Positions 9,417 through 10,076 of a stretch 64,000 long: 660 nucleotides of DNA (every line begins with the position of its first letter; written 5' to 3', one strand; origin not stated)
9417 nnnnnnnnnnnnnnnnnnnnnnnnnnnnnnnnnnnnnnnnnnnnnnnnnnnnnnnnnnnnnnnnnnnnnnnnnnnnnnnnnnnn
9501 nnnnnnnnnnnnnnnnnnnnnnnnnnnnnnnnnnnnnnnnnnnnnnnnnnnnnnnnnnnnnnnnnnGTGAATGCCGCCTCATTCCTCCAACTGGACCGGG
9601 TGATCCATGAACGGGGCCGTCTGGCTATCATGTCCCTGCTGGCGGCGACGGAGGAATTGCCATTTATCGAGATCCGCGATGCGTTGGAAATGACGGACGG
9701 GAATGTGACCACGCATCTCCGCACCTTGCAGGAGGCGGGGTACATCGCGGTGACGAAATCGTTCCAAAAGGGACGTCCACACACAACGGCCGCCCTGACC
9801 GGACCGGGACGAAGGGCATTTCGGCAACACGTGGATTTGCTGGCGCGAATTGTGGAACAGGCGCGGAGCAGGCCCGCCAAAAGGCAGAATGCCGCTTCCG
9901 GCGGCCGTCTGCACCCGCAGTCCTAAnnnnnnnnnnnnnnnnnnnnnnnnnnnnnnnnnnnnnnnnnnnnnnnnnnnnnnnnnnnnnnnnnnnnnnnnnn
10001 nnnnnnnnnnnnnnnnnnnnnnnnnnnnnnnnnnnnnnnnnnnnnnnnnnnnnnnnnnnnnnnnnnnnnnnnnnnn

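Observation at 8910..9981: Identical 17-nt palindrome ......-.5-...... on both sides of a membrane-protein/wHTH-regulator operon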

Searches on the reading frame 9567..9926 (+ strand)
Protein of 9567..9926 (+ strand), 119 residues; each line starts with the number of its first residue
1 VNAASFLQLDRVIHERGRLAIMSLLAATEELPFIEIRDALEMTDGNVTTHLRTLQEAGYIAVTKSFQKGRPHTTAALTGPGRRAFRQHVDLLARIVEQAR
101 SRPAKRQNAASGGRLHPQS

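Call 4: search_protein_families(library=pfam, proteins=[window:9567-9926:+], max_evalue=0.01)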
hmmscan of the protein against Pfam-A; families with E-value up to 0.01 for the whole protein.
window:9567-9926:+ (119 aa): 8 families
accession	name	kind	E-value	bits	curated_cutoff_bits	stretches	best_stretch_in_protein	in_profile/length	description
PF13601.12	HTH_34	-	1.1e-24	86.8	27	1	18-96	2-80/80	Winged helix DNA-binding domain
PF01022.26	HTH_5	-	6.4e-08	32.8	22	1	17-60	3-45/47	Bacterial regulatory protein, arsR family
PF01047.28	MarR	-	1.9e-05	24.9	24.6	1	18-65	5-52/59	MarR family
PF13412.12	HTH_24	-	2.1e-05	24.4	21.9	1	19-60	6-47/48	Winged helix-turn-helix DNA-binding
PF09339.16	HTH_IclR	-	0.00012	22.2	22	1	19-60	6-48/52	IclR helix-turn-helix domain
PF12840.13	HTH_20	-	0.00015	22.1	27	1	18-58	6-46/51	Helix-turn-helix domain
PF12802.13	MarR_2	-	0.00037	21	27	1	21-65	10-55/61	MarR family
PF24266.1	HTH_HVO_0163_N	-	0.004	17.6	31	1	18-67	4-53/70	HVO_0163, N-terminal HTH domain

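Call 5: search_protein_families(library=ncbifam, proteins=[window:9567-9926:+], max_evalue=0.01)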
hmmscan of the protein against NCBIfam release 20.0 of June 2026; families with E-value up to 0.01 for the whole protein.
window:9567-9926:+ (119 aa): 9 families
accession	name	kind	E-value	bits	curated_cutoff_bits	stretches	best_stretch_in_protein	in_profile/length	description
NF033788.1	HTH_metalloreg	subfamily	1.6e-08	34.2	55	1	12-64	7-59/77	metalloregulator ArsR/SmtB family transcription factor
NF050133.1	TransRegFabT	equivalog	5.7e-05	23.4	200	1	34-99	47-111/138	fatty acid biosynthesis transcriptional regulator FabT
NF033789.1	repress_SdpR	subfamily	0.0006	19.7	100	1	14-66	6-57/79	autorepressor SdpR family transcription factor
NF007528.0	PRK10141.1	subfamily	0.0018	18.1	97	1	6-61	6-61/117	metalloregulator ArsR/SmtB family transcription factor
NF041413.1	ArsR_Rv2640c_fam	equivalog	0.0036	17.7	155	1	14-64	40-92/118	Rv2640c family ArsR-like transcriptional regulator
NF050184.1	VpaChn25_0724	subfamily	0.0044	17.2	65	0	36-86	24-75/88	VpaChn25_0724 family phage protein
NF045593.1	bilirub_TF_BilQ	equivalog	0.005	16.6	125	1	35-94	49-107/135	bilirubin utilization transcriptional regulator BilQ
NF053756.1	MreA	equivalog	0.0063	16.3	100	1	19-81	20-84/110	MreA family transcriptional regulator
TIGR02702.1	SufR_cyano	equivalog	0.0085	15.8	178.8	0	20-89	5-76/208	iron-sulfur cluster biosynthesis transcriptional regulator SufR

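Call 7: find_homologous_proteins(query=window:9567-9926:+, max_evalue=0.00001)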
Query window:9567-9926:+ (119 aa): 3187 proteins with E <= 0.00001 among 3204 candidates; the best 120 are listed.
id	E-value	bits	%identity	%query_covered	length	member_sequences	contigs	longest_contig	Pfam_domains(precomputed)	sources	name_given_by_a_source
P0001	7.8e-70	250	100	100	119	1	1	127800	PF01047.29,PF13412.13,PF01022.27,PF13601.13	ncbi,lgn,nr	ncbi:MAG: ArsR family transcriptional regulator [Pedosphaera sp.]|nr:ArsR family transcriptional reg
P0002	7.0e-55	202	82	100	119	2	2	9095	PF01022.27,PF13601.13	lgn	-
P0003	3.6e-54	199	82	100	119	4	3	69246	PF01022.27,PF13601.13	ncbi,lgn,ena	-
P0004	4.7e-45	170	76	89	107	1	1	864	PF01047.29,PF13412.13,PF01022.27,PF13601.13,PF12802.14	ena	-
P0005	3.3e-39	151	71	86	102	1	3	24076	PF01047.29,PF13412.13,PF01022.27,PF13601.13,PF12802.14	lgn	-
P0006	1.2e-38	149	69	86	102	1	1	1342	PF12840.14,PF13412.13,PF01022.27,PF13601.13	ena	-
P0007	1.5e-38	149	69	85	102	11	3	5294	PF12840.14,PF13412.13,PF13463.13,PF01022.27,PF13601.13,PF12802.14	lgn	-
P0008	2.0e-38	149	70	86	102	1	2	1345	PF01047.29,PF12840.14,PF13412.13,PF01022.27,PF13601.13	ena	-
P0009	2.0e-38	149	71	84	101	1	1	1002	PF01047.29,PF12840.14,PF13412.13,PF01022.27,PF13601.13,PF12802.14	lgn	-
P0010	2.1e-38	149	70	86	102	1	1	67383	PF01047.29,PF12840.14,PF13412.13,PF01022.27,PF13601.13,PF12802.14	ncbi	-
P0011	2.5e-38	148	68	86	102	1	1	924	PF12840.14,PF13412.13,PF01022.27,PF13601.13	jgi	-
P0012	2.5e-38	148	71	86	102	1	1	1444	PF12840.14,PF13412.13,PF01022.27,PF13601.13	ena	-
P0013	3.3e-38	148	70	86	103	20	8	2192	PF01047.29,PF01022.27,PF13601.13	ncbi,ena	-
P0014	3.4e-38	148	68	87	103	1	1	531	PF01047.29,PF12840.14,PF13412.13,PF01022.27,PF13601.13,PF12802.14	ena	-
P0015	4.1e-38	148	69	86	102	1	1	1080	PF01047.29,PF12840.14,PF13412.13,PF01022.27,PF13601.13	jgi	-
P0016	4.1e-38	148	71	84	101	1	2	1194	PF01047.29,PF12840.14,PF13412.13,PF01022.27,PF13601.13,PF12802.14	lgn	-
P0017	4.5e-38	148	68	86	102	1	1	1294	PF01047.29,PF12840.14,PF13412.13,PF01022.27,PF13601.13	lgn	-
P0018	5.8e-38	147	70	86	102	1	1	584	PF01047.29,PF12840.14,PF13412.13,PF01022.27,PF13601.13,PF12802.14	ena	-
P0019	6.0e-38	147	66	86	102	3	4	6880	PF01047.29,PF12840.14,PF13412.13,PF01022.27,PF13601.13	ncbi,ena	-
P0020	6.1e-38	147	69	84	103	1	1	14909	PF01047.29,PF12840.14,PF13412.13,PF01022.27,PF13601.13,PF12802.14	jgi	jgi:DNA-binding MarR family transcriptional regulator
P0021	6.2e-38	147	70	84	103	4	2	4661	PF13412.13,PF01022.27,PF13601.13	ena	-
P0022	6.8e-38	147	69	86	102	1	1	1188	PF12840.14,PF13412.13,PF01022.27,PF13601.13,PF12802.14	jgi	jgi:DNA-binding MarR family transcriptional regulator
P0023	7.5e-38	147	68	86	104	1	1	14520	PF01022.27,PF13601.13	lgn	-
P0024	7.7e-38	147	70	86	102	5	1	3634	PF12840.14,PF13412.13,PF01022.27,PF13601.13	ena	-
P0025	7.8e-38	147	71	84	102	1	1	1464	PF13412.13,PF01022.27,PF13601.13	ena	-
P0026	8.4e-38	147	69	86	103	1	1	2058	PF01022.27,PF13601.13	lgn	-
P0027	9.0e-38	147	70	84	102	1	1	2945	PF01047.29,PF12840.14,PF13412.13,PF01022.27,PF13601.13,PF12802.14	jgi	jgi:DNA-binding MarR family transcriptional regulator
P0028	9.3e-38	147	70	84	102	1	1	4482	PF01047.29,PF12840.14,PF13412.13,PF01022.27,PF13601.13,PF12802.14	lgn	-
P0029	9.4e-38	147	70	84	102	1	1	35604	PF01047.29,PF12840.14,PF13412.13,PF01022.27,PF13601.13,PF12802.14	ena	-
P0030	1.0e-37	146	68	86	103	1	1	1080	PF01047.29,PF12840.14,PF13412.13,PF01022.27,PF13601.13,PF12802.14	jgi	jgi:DNA-binding MarR family transcriptional regulator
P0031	1.1e-37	146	69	84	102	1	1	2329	PF01047.29,PF13412.13,PF01022.27,PF13601.13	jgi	jgi:DNA-binding MarR family transcriptional regulator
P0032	1.1e-37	146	71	84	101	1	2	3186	PF01047.29,PF12840.14,PF13412.13,PF01022.27,PF13601.13,PF12802.14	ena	-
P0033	1.2e-37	146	70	84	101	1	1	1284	PF01047.29,PF12840.14,PF13412.13,PF01022.27,PF13601.13,PF12802.14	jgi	jgi:DNA-binding MarR family transcriptional regulator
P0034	1.2e-37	146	69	86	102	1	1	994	PF01047.29,PF12840.14,PF13412.13,PF01022.27,PF13601.13,PF12802.14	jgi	-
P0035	1.2e-37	146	71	85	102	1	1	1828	PF12840.14,PF01022.27,PF13601.13,PF12802.14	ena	-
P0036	1.3e-37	146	69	84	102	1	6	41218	PF01047.29,PF12840.14,PF13412.13,PF01022.27,PF13601.13,PF12802.14,PF24266.2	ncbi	-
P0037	1.4e-37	146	71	86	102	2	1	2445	PF01022.27,PF13601.13,PF09339.17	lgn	-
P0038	1.4e-37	146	69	86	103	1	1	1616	PF12840.14,PF13412.13,PF01022.27,PF13601.13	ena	-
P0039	1.5e-37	146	69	87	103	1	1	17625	PF01047.29,PF12840.14,PF13412.13,PF01022.27,PF13601.13,PF12802.14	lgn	-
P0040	1.5e-37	146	72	84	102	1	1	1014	PF01047.29,PF12840.14,PF13412.13,PF01022.27,PF13601.13,PF12802.14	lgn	-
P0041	1.6e-37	146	69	86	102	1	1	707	PF01047.29,PF12840.14,PF13412.13,PF01022.27,PF13601.13,PF12802.14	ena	-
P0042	1.7e-37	146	70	84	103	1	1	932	PF13412.13,PF01022.27,PF13601.13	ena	-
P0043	1.8e-37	146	70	86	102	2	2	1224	PF01047.29,PF12840.14,PF13412.13,PF01022.27,PF13601.13,PF12802.14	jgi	-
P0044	1.8e-37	146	69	86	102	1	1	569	PF12840.14,PF13412.13,PF01022.27,PF13601.13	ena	-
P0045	1.9e-37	146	69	86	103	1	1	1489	PF01047.29,PF12840.14,PF13412.13,PF01022.27,PF13601.13,PF12802.14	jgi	jgi:DNA-binding MarR family transcriptional regulator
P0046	1.9e-37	146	66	87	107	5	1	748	PF01047.29,PF12840.14,PF13412.13,PF01022.27,PF13601.13,PF12802.14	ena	-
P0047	2.0e-37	146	68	86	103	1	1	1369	PF01022.27,PF13601.13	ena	-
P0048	2.1e-37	145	67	86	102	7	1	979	PF01047.29,PF12840.14,PF13412.13,PF01022.27,PF13601.13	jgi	jgi:DNA-binding MarR family transcriptional regulator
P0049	2.1e-37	145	68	86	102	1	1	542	PF01047.29,PF12840.14,PF13412.13,PF01022.27,PF13601.13,PF12802.14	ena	-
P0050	2.2e-37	145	68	86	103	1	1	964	PF01047.29,PF12840.14,PF13412.13,PF01022.27,PF13601.13,PF12802.14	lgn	-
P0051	2.3e-37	145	70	84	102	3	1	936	PF01047.29,PF12840.14,PF13412.13,PF01022.27,PF13601.13,PF12802.14,PF24266.2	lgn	-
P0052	2.5e-37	145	69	86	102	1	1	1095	PF01047.29,PF13412.13,PF01022.27,PF13601.13,PF12802.14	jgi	jgi:DNA-binding MarR family transcriptional regulator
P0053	2.6e-37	145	69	86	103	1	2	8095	PF01047.29,PF12840.14,PF13412.13,PF01022.27,PF13601.13,PF12802.14,PF24266.2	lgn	-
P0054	2.7e-37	145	70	84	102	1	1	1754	PF01047.29,PF12840.14,PF13412.13,PF01022.27,PF13601.13,PF12802.14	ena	-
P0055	2.7e-37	145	69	84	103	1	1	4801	PF12840.14,PF13412.13,PF01022.27,PF13601.13,PF12802.14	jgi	jgi:DNA-binding MarR family transcriptional regulator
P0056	2.7e-37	145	70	84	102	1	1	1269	PF12840.14,PF13412.13,PF01022.27,PF13601.13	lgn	-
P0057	2.8e-37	145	69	84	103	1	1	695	PF01022.27,PF13601.13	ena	-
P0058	2.8e-37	145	71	84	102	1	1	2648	PF01047.29,PF12840.14,PF13412.13,PF01022.27,PF13601.13,PF12802.14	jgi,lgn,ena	jgi:DNA-binding MarR family transcriptional regulator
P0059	2.8e-37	145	69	86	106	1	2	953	PF01047.29,PF12840.14,PF13412.13,PF01022.27,PF13601.13,PF12802.14,PF24266.2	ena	-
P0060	2.9e-37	145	70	88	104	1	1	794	PF13412.13,PF01022.27,PF13601.13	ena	-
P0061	3.3e-37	145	70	86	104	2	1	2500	PF01047.29,PF12840.14,PF13412.13,PF01022.27,PF13601.13,PF09339.17,PF12802.14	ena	-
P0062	3.3e-37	145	70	86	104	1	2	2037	PF01047.29,PF12840.14,PF13412.13,PF01022.27,PF13601.13,PF09339.17,PF12802.14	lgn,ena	-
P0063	3.3e-37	145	69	86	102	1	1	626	PF01047.29,PF12840.14,PF13412.13,PF01022.27,PF13601.13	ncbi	-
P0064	3.4e-37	145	66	86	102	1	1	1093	PF13412.13,PF01022.27,PF13601.13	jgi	jgi:DNA-binding MarR family transcriptional regulator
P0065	3.4e-37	145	70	84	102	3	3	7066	PF01047.29,PF12840.14,PF13412.13,PF01022.27,PF13601.13,PF09339.17,PF12802.14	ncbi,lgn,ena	-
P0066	3.8e-37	145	67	86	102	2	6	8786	PF01022.27,PF13601.13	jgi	jgi:predicted ArsR family transcriptional regulator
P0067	3.9e-37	145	66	86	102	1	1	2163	PF01047.29,PF12840.14,PF13412.13,PF01022.27,PF13601.13,PF12802.14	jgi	jgi:DNA-binding MarR family transcriptional regulator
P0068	3.9e-37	145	69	84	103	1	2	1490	PF13412.13,PF01022.27,PF13601.13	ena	-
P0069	3.9e-37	145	69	84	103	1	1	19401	PF01022.27,PF13601.13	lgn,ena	-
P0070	4.0e-37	145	70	84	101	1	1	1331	PF01047.29,PF12840.14,PF13412.13,PF01022.27,PF13601.13,PF12802.14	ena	-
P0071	4.0e-37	145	71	84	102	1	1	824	PF01047.29,PF12840.14,PF13412.13,PF01022.27,PF13601.13,PF12802.14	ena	-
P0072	4.2e-37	145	67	86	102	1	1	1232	PF13412.13,PF01022.27,PF13601.13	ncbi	-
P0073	4.2e-37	145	70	84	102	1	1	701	PF01047.29,PF12840.14,PF13412.13,PF01022.27,PF13601.13,PF24266.2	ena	-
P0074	4.2e-37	145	68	86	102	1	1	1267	PF12840.14,PF01022.27,PF13601.13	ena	-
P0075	4.3e-37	144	70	86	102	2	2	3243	PF12840.14,PF13412.13,PF13463.13,PF01022.27,PF13601.13,PF12802.14,PF24266.2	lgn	-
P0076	4.4e-37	144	70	84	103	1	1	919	PF01047.29,PF01022.27,PF13601.13,PF12802.14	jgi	jgi:DNA-binding MarR family transcriptional regulator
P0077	4.4e-37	144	66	86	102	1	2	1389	PF01047.29,PF12840.14,PF13412.13,PF01022.27,PF13601.13,PF12802.14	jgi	jgi:DNA-binding MarR family transcriptional regulator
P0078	4.4e-37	144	66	86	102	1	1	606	PF01047.29,PF13412.13,PF01022.27,PF13601.13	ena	-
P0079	4.5e-37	144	69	84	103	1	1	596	PF01047.29,PF12840.14,PF13412.13,PF01022.27,PF13601.13,PF09339.17,PF12802.14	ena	-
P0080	4.6e-37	144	65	86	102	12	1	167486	PF01047.29,PF13412.13,PF01022.27,PF13601.13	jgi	jgi:DNA-binding MarR family transcriptional regulator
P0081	4.6e-37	144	69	84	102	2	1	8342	PF12840.14,PF01022.27,PF13601.13,PF12802.14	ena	-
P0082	4.6e-37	144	68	86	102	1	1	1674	PF01047.29,PF12840.14,PF13412.13,PF01022.27,PF13601.13,PF12802.14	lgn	-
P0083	4.7e-37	144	67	86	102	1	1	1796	PF01047.29,PF12840.14,PF01022.27,PF13601.13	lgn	-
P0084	4.8e-37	144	71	85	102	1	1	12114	PF01047.29,PF01022.27,PF13601.13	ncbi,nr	ncbi:MAG TPA: transcriptional regulator [Methylomirabilota bacterium]|nr:transcriptional regulator [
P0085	4.8e-37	144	69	86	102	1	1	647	PF01047.29,PF12840.14,PF13412.13,PF01022.27,PF13601.13,PF09339.17,PF12802.14,PF24266.2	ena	-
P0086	4.9e-37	144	69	86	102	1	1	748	PF01047.29,PF12840.14,PF13412.13,PF01022.27,PF13601.13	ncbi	-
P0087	5.4e-37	144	68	86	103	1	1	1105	PF01022.27,PF13601.13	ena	-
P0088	5.4e-37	144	70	88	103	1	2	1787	PF01047.29,PF12840.14,PF13412.13,PF01022.27,PF13601.13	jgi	jgi:DNA-binding MarR family transcriptional regulator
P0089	5.4e-37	144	69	84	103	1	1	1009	PF12840.14,PF13412.13,PF01022.27,PF13601.13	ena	-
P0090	5.4e-37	144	69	84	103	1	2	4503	PF12840.14,PF13412.13,PF01022.27,PF13601.13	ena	-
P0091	5.5e-37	144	66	86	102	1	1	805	PF01047.29,PF12840.14,PF13412.13,PF01022.27,PF13601.13,PF12802.14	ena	-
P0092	5.5e-37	144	70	84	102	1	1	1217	PF01047.29,PF12840.14,PF13412.13,PF01022.27,PF13601.13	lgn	-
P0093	6.1e-37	144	69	86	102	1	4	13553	PF12840.14,PF01022.27,PF13601.13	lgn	-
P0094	6.2e-37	144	68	86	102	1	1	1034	PF01047.29,PF12840.14,PF13412.13,PF01022.27,PF13601.13,PF12802.14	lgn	-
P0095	6.3e-37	144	69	84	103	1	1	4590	PF13412.13,PF01022.27,PF13601.13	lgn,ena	-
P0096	6.4e-37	144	69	86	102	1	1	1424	PF12840.14,PF13412.13,PF01022.27,PF13601.13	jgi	jgi:predicted ArsR family transcriptional regulator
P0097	6.5e-37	144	70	85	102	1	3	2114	PF01047.29,PF12840.14,PF13412.13,PF01022.27,PF13601.13,PF12802.14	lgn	-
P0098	6.5e-37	144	70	85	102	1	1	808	PF01047.29,PF01022.27,PF13601.13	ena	-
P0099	6.6e-37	144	70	84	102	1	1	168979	PF01047.29,PF12840.14,PF13412.13,PF01022.27,PF13601.13,PF12802.14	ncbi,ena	-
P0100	6.6e-37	144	69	84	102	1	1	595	PF01047.29,PF12840.14,PF13412.13,PF01022.27,PF13601.13,PF12802.14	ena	-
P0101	6.7e-37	144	69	84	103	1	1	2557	PF13412.13,PF01022.27,PF13601.13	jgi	jgi:predicted ArsR family transcriptional regulator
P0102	6.8e-37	144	68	84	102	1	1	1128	PF01047.29,PF12840.14,PF13412.13,PF01022.27,PF13601.13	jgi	jgi:DNA-binding MarR family transcriptional regulator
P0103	6.9e-37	144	68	86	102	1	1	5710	PF01022.27,PF13601.13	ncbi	-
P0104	7.1e-37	144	69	84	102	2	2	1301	PF12840.14,PF13412.13,PF01022.27,PF13601.13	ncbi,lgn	-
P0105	7.1e-37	144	68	84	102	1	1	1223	PF01047.29,PF12840.14,PF13412.13,PF01022.27,PF13601.13,PF12802.14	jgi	jgi:DNA-binding MarR family transcriptional regulator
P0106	7.4e-37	144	69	84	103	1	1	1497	PF13412.13,PF01022.27,PF13601.13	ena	-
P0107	7.8e-37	144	68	86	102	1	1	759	PF01022.27,PF13601.13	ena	-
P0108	7.8e-37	144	69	84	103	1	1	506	PF01047.29,PF12840.14,PF13412.13,PF01022.27,PF13601.13,PF12802.14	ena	-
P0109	7.8e-37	144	69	87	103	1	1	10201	PF01022.27,PF13601.13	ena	-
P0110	7.8e-37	144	68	86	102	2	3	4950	PF01047.29,PF12840.14,PF13412.13,PF01022.27,PF13601.13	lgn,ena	-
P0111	7.9e-37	144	68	84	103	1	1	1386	PF13412.13,PF01022.27,PF13601.13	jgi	-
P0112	7.9e-37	144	68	84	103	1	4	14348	PF01022.27,PF13601.13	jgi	jgi:predicted ArsR family transcriptional regulator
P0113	7.9e-37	144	69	84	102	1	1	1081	PF01047.29,PF12840.14,PF13412.13,PF01022.27,PF13601.13,PF12802.14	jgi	jgi:DNA-binding MarR family transcriptional regulator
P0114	8.0e-37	144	67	86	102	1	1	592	PF12840.14,PF01022.27,PF13601.13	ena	-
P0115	8.1e-37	144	65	86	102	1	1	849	PF01047.29,PF12840.14,PF13412.13,PF01022.27,PF13601.13,PF12802.14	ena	-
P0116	8.2e-37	144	69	86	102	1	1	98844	PF01047.29,PF12840.14,PF13412.13,PF01022.27,PF13601.13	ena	-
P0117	8.3e-37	144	65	86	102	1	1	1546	PF01047.29,PF12840.14,PF13412.13,PF13463.13,PF01022.27,PF13601.13,PF24266.2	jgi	-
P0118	8.4e-37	144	66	86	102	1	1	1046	PF01047.29,PF12840.14,PF13412.13,PF01022.27,PF13601.13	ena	-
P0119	8.6e-37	144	69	86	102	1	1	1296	PF01047.29,PF12840.14,PF13412.13,PF01022.27,PF13601.13,PF12802.14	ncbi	-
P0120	8.7e-37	144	68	84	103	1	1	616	PF01047.29,PF12840.14,PF13412.13,PF01022.27,PF13601.13,PF09339.17,PF12802.14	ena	-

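Call 8: search_solved_structures(query=window:9567-9926:+, max_evalue=0.01)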
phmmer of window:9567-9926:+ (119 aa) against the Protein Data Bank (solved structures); distinct sequences matched with E-value up to 0.01: 1.
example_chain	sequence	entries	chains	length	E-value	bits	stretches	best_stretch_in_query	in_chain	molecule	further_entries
1ub9_A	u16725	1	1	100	5.2e-07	33.2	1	12-96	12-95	Hypothetical protein PH1061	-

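Call 9: find_encoding_contigs(protein=P0003, flank=4000, max_places=4)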
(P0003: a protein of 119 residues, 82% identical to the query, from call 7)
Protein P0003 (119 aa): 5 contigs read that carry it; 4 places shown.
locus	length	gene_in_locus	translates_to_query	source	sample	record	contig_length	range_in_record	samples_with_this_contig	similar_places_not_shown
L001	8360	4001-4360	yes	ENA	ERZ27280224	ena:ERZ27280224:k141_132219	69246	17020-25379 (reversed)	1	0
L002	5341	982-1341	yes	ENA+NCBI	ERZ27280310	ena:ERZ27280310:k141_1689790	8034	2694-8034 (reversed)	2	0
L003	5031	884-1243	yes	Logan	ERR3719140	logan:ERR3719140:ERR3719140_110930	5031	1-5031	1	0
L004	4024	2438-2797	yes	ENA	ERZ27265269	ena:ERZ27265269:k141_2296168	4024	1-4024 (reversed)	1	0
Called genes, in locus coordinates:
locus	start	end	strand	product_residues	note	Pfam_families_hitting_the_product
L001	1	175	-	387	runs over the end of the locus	PF00383:dCMP_cyt_deam_1, PF14437:MafB19-deam, PF01872:RibD_C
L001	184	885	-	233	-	PF03819:MazG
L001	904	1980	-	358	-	PF00696:AA_kinase, PF01472:PUA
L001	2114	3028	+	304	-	-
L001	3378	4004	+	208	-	-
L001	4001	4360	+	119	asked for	PF01022:HTH_5, PF13601:HTH_34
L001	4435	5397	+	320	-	PF02401:LYTB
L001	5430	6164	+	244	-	PF04055:Radical_SAM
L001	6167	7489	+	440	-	PF00202:Aminotran_3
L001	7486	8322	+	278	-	PF00398:RrnaAD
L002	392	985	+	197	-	-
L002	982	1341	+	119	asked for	PF01022:HTH_5, PF13601:HTH_34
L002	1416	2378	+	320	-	PF02401:LYTB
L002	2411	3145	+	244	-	PF04055:Radical_SAM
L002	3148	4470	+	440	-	PF00202:Aminotran_3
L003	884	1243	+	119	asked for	PF01022:HTH_5, PF13601:HTH_34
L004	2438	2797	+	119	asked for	PF01022:HTH_5, PF13601:HTH_34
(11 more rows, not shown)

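Call 10: find_encoding_contigs(protein=P0002, flank=4000, max_places=3)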
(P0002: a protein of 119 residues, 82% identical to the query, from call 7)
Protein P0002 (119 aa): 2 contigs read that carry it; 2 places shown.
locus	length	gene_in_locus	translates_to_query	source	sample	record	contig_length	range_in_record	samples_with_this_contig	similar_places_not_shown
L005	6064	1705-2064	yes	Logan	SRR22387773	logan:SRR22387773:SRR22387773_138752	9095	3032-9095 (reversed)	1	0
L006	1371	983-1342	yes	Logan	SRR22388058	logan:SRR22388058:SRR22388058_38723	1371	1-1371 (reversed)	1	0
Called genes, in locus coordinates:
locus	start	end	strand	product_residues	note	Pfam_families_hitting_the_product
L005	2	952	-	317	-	?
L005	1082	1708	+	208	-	-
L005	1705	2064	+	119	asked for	PF01022:HTH_5 (weak), PF13601:HTH_34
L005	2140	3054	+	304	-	PF02401:LYTB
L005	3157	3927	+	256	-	PF04055:Radical_SAM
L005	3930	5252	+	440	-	PF00202:Aminotran_3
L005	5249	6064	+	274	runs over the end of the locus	PF00398:RrnaAD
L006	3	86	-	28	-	?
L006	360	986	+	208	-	-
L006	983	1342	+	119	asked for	PF01022:HTH_5 (weak), PF13601:HTH_34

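Call 17: find_related_loci(query=A1, collection=genome_contigs, flank=3000)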
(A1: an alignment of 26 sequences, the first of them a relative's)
Query A1 (119 aa) in genome_contigs; peptide patterns used: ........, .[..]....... (x = any residue, [..] = any of these).
599 stretches matched a pattern (row limit reached: there are more); 532 encode a relative of the query (tblastn E <= 1e-3); the best 80 are kept; 80 distinct loci.
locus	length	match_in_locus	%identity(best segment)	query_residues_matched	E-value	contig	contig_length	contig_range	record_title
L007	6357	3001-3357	81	1-119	5e-60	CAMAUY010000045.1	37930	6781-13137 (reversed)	MAG: Akkermansia muciniphila isolate AH-24oct19-145 genome assembly, contig: AH-24oct19-C2177, whole genome shotgun sequ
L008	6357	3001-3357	80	1-119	1e-58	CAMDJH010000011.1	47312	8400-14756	MAG: Akkermansia muciniphila isolate ZH-13nov19-140 genome assembly, contig: ZH-13nov19-C825, whole genome shotgun seque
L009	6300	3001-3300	69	1-100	7e-45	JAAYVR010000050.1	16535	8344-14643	MAG: Verrucomicrobia bacterium isolate AS27yjCOA_75 26979_AS27, whole genome shotgun sequence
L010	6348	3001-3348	61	1-115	2e-44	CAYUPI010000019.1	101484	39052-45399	MAG TPA_asm: uncultured Verrucomicrobiota bacterium isolate binchicken_co185_233 genome assembly, contig: NODE_261_lengt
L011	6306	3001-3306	66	1-102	3e-44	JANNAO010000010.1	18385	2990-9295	MAG: Verrucomicrobiota bacterium isolate OTE_78_metabat_453 OTE_78_k141_1129709, whole genome shotgun sequence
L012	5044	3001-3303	70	1-101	6e-44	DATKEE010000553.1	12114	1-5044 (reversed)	MAG TPA_asm: Candidatus Methylomirabilota bacterium isolate SMAG_U14491 k141_218408, whole genome shotgun sequence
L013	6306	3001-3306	66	1-102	4e-44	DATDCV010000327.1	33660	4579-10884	MAG TPA_asm: Verrucomicrobiia bacterium isolate SMAG_U157 k141_907362, whole genome shotgun sequence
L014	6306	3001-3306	65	1-102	4e-44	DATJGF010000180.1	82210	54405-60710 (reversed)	MAG TPA_asm: Candidatus Limnocylindrales bacterium isolate SMAG_U15479 k141_2396512, whole genome shotgun sequence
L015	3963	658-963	65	1-102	4e-44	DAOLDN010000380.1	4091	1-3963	MAG TPA_asm: Verrucomicrobiota bacterium isolate AMR_MDS_0155 NODE_4304_length_4091_cov_3.697968, whole genome shotgun s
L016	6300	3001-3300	72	1-100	3e-44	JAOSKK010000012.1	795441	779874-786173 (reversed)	MAG: Verrucomicrobia bacterium isolate FR_27 FR-Pedosphaerales-1_s2, whole genome shotgun sequence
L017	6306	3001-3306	62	1-102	1e-43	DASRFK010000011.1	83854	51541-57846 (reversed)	MAG TPA_asm: Verrucomicrobiia bacterium isolate SMAG_U10030 k141_1322884, whole genome shotgun sequence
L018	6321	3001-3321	65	1-107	1e-43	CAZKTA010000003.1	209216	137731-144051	MAG TPA_asm: uncultured Verrucomicrobiota bacterium isolate binchicken_co40_24 genome assembly, contig: NODE_76_length_2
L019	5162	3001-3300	69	1-100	1e-43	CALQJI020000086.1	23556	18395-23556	MAG: Klebsiella pneumoniae isolate HRSG-E1-bin-52 genome assembly, contig: HRSG-H1-C1182, whole genome shotgun sequence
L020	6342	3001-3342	61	1-114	8e-44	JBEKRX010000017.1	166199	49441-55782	MAG: Verrucomicrobiota bacterium isolate SPRUCE 520 SPRUCE_520_17, whole genome shotgun sequence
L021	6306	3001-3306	64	1-102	1e-43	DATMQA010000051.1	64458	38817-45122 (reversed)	MAG TPA_asm: Candidatus Binatia bacterium isolate SMAG_U12916 k141_3461351, whole genome shotgun sequence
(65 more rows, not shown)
